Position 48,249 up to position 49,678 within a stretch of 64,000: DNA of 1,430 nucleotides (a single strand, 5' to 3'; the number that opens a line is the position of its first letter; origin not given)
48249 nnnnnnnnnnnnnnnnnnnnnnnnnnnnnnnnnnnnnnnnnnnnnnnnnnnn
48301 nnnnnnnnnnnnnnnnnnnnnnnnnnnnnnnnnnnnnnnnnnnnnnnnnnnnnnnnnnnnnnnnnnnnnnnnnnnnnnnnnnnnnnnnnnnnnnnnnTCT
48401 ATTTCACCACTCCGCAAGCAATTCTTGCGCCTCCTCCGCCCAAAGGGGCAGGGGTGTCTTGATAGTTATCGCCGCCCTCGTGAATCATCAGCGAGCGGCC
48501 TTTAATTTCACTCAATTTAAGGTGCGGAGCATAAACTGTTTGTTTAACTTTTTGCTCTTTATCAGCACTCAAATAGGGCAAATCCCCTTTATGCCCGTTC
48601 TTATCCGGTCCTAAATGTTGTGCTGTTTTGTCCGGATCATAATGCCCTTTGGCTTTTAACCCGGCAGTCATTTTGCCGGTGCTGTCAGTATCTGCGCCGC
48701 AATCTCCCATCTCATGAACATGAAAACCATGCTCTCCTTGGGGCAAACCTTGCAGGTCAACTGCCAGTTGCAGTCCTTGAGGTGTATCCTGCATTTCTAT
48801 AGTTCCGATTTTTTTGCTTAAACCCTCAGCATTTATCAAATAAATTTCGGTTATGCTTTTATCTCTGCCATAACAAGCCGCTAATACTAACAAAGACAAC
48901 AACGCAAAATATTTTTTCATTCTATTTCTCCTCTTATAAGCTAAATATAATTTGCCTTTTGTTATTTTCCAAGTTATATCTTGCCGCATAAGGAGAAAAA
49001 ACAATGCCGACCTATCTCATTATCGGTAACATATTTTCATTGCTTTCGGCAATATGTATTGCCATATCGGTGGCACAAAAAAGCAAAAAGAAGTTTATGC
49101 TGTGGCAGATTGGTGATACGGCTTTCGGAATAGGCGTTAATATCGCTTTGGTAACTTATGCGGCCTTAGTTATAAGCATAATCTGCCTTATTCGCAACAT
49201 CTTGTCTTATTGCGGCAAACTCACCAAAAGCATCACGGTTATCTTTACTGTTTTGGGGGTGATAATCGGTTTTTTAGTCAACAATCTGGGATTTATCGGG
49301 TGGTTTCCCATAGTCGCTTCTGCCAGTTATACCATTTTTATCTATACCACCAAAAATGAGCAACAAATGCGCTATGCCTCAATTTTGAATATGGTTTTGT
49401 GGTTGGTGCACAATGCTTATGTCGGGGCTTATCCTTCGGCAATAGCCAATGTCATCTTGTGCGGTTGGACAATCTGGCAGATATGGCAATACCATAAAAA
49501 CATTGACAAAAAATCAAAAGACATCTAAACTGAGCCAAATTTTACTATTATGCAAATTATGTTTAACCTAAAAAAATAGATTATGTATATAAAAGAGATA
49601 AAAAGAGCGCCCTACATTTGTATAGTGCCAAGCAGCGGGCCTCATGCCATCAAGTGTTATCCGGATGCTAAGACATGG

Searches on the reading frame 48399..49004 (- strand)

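Call 6: search_protein_families(library=pfam, max_evalue=1, proteins=[window:48399-49004:-])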
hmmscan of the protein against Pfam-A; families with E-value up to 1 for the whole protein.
window:48399-49004:- (201 aa): 4 families
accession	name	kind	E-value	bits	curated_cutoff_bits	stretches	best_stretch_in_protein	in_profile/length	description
PF00080.25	Sod_Cu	-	6.1e-34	117.7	28.9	1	67-200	3-133/133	Copper/zinc superoxide dismutase (SODC)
PF19727.4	DUF6219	-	0.046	14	27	1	17-49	17-50/69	Family of unknown function (DUF6219)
PF18986.5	DUF5719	-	0.15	11.6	26.2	1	46-118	182-243/319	Family of unknown function (DUF5719)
PF08139.17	LPAM_1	-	0.25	12.3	20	1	29-44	1-17/18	Prokaryotic membrane lipoprotein lipid attachment site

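Call 7: search_protein_families(library=ncbifam, max_evalue=1, proteins=[window:48399-49004:-])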
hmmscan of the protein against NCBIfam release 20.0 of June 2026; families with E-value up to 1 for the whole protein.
window:48399-49004:- (201 aa): 4 families
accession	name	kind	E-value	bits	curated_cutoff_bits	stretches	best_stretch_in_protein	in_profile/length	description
NF007628.1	PRK10290.1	equivalog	6e-48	163.1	165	1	33-200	6-172/172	superoxide dismutase [Cu-Zn] SodC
NF047632.1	SodCCaul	equivalog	7.3e-20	71.2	250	1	33-201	7-173/173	superoxide dismutase[Cu-Zn]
NF047631.1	SodCMycob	equivalog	5.2e-11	42.6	230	1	56-186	74-204/236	superoxide dismutase[Cu-Zn]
NF047847.2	SS_mature_LptM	equivalog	0.35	11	27.7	1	29-44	1-20/31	LPS translocon maturation chaperone LptM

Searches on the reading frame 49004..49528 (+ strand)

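Call 6: search_protein_families(library=pfam, max_evalue=1, proteins=[window:49004-49528:+])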
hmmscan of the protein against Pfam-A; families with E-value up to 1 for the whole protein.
window:49004-49528:+ (174 aa): 3 families
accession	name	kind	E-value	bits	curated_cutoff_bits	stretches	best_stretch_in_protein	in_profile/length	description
PF10688.14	Imp-YgjV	-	1.5e-17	64.3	23.5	1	6-165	1-157/159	Bacterial inner membrane protein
PF24285.1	DUF7473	-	0.047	14.4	27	1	45-95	57-106/114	Family of unknown function (DUF7473)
PF01183.26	Glyco_hydro_25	-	0.11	13.2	27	1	105-167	117-175/180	Glycosyl hydrolases family 25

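Call 7: search_protein_families(library=ncbifam, max_evalue=1, proteins=[window:49004-49528:+])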
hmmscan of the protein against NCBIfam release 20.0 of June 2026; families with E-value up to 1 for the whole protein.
window:49004-49528:+ (174 aa): 0 families
